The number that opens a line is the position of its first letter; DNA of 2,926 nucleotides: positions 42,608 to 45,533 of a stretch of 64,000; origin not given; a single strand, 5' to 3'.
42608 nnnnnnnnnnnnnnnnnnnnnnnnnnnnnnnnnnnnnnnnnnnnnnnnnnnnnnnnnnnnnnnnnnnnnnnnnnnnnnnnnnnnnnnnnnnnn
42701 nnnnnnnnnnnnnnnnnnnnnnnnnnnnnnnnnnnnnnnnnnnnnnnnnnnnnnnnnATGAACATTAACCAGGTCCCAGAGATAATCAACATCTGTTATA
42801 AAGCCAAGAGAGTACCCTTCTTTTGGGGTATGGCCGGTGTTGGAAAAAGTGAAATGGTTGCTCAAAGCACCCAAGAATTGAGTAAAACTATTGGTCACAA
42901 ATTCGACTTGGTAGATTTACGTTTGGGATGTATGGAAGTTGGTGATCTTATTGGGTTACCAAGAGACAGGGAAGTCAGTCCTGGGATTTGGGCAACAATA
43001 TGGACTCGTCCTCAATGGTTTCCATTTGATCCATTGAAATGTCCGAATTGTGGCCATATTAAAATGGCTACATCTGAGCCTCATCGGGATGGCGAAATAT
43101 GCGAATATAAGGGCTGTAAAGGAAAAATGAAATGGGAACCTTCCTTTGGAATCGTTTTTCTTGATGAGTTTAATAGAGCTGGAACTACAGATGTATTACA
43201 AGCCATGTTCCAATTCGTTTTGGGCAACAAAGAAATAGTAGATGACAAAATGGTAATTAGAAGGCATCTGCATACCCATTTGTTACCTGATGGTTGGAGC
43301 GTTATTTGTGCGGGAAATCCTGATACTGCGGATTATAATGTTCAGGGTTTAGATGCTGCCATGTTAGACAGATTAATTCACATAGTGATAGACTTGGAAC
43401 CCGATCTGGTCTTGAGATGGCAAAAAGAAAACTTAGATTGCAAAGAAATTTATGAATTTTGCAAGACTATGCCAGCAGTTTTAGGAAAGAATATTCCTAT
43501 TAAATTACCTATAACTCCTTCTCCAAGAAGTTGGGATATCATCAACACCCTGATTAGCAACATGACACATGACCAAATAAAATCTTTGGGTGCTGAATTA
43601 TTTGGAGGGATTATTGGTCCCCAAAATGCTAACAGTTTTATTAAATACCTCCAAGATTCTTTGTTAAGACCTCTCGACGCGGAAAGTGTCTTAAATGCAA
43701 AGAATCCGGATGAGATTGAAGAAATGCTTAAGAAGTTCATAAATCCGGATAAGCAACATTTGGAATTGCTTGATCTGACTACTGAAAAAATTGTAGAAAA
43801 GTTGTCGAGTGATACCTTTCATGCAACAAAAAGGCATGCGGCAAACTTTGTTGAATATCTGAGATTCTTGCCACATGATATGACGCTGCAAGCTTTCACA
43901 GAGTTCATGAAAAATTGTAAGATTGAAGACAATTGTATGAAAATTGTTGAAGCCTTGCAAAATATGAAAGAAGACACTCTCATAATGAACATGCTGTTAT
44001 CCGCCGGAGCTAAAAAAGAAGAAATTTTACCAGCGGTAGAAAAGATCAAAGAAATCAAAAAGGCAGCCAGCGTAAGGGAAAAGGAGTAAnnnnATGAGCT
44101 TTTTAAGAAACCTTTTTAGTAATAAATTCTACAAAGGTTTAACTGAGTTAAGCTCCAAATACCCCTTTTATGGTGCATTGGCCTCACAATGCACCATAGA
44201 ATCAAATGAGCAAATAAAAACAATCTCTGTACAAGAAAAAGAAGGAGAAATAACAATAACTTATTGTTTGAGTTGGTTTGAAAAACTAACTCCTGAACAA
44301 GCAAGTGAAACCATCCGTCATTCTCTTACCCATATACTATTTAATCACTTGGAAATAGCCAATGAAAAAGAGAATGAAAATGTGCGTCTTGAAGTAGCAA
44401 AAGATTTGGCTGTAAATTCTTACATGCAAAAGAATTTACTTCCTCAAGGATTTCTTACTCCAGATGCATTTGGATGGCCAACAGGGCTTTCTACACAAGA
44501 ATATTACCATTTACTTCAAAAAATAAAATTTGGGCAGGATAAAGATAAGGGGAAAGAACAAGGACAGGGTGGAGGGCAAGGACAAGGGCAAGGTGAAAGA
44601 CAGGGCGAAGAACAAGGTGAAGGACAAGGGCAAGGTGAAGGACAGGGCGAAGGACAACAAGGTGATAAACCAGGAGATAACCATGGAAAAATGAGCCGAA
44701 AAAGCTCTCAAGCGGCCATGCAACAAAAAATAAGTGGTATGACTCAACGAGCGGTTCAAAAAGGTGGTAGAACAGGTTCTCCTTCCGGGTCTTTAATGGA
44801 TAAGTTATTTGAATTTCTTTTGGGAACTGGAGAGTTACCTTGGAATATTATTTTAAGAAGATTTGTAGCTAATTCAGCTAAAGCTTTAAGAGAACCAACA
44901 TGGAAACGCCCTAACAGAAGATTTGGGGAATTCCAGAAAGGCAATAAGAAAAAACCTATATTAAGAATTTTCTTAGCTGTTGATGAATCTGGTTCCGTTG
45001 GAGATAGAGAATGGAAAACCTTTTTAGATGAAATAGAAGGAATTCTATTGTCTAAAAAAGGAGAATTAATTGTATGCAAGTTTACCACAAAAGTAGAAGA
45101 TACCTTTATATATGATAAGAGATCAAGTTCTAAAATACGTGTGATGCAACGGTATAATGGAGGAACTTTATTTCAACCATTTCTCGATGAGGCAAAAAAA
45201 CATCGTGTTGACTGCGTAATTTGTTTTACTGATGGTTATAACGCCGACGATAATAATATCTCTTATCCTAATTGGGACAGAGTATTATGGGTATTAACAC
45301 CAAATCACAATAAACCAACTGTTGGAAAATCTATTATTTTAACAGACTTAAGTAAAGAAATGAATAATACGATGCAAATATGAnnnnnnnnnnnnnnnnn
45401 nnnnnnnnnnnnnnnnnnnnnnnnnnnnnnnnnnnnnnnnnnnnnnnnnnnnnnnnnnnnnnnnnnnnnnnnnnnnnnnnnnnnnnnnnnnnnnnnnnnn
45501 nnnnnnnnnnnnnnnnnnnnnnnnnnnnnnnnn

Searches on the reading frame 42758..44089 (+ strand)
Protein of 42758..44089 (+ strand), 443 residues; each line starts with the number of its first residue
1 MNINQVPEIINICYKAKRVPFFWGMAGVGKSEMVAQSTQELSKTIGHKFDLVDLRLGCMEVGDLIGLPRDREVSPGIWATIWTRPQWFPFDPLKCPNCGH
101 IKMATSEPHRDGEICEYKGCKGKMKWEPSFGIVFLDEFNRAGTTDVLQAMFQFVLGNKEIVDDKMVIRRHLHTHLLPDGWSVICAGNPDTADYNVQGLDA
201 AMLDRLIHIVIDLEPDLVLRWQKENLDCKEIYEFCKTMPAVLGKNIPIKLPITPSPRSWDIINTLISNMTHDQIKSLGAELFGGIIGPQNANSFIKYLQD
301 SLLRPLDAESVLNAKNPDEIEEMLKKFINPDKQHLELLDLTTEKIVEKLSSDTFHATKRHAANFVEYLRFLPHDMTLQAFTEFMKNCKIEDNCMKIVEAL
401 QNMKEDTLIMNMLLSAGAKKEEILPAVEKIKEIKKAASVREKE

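Call 11: search_protein_families(library=pfam, proteins=[window:42758-44089:+])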
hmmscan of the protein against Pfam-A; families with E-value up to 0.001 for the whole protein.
window:42758-44089:+ (443 aa): 0 families

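Call 12: search_protein_families(library=phrogs, proteins=[window:42758-44089:+])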
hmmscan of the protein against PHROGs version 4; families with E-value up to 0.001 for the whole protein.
window:42758-44089:+ (443 aa): 4 families
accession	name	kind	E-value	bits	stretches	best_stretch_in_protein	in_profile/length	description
phrog_1297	-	other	8.7e-45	154.2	1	1-404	9-350/356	ATPase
phrog_16335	-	other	5.2e-12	46.5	1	2-218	11-174/267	ATPase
phrog_21479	-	unknown function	0.00013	22.9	1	2-59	11-62/68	-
phrog_249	-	moron, auxiliary metabolic gene and host takeover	0.0002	21.8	0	2-41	114-151/380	porphyrin biosynthesis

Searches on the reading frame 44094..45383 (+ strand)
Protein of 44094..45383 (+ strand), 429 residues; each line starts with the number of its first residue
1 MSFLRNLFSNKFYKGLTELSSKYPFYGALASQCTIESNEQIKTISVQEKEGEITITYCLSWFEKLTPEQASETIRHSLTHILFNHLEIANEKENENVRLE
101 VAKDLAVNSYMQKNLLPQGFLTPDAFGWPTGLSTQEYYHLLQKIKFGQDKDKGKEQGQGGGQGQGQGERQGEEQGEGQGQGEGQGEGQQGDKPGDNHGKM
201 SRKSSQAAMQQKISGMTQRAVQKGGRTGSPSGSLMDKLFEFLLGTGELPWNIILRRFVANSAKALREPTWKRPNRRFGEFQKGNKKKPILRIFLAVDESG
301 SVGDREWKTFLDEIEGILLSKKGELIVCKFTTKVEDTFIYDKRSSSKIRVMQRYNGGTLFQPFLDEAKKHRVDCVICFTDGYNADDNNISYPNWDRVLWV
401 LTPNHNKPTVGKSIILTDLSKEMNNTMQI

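Call 11: search_protein_families(library=pfam, proteins=[window:44094-45383:+])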
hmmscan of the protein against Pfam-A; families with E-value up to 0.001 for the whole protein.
window:44094-45383:+ (429 aa): 3 families
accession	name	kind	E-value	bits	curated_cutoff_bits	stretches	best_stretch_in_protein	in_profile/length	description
PF13203.12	DUF2201_N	-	5.4e-23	82.4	23.2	1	11-287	5-264/271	Putative metallopeptidase domain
PF09967.15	DUF2201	-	1.1e-13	51.8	26.4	1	293-414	2-120/123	VWA-like domain (DUF2201)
PF22807.2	TrAA12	-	0.00019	20.3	30.9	1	133-200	371-435/463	TrAA12-like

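Call 12: search_protein_families(library=phrogs, proteins=[window:44094-45383:+])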
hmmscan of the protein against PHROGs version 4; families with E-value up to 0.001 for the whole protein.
window:44094-45383:+ (429 aa): 1 family
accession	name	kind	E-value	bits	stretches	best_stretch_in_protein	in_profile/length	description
phrog_1314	-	DNA, RNA and nucleotide metabolism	2.9e-52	179.1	1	16-414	19-388/394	HNH endonuclease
